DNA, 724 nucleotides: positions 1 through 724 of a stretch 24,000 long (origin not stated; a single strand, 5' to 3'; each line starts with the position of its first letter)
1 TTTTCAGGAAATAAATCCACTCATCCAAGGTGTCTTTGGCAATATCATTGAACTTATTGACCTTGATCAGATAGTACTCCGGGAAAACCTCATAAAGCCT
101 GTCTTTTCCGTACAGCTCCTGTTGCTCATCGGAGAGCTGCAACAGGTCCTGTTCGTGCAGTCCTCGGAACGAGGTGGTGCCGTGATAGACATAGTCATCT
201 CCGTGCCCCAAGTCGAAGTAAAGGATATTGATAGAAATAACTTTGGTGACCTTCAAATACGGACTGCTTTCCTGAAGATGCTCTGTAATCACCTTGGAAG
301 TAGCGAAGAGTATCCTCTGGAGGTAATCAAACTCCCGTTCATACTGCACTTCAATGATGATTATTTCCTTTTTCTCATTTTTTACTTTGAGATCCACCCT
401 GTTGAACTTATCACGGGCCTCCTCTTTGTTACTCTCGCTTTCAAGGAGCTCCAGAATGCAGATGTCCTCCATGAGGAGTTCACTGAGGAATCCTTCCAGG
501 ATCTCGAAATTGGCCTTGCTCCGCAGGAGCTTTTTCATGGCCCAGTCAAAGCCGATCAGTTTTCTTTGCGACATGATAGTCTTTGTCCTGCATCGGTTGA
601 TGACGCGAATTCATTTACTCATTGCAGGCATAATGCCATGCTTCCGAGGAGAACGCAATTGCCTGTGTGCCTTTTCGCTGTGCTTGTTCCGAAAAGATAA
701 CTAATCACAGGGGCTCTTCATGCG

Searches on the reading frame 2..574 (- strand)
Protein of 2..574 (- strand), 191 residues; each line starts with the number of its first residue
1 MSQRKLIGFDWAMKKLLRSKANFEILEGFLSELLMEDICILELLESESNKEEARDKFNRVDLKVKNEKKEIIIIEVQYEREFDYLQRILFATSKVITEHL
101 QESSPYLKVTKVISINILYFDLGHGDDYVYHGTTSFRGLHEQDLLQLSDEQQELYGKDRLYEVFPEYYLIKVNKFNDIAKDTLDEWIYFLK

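Call 90: search_protein_families(library=pfam, proteins=[window:2-574:-], max_evalue=0.001)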
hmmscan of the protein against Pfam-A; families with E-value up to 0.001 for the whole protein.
window:2-574:- (191 aa): 1 family
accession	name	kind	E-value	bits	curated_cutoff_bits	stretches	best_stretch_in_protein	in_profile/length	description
PF12784.13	PDDEXK_2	-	2.4e-22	80.2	27.4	1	10-191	4-175/229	PD-(D/E)XK nuclease family transposase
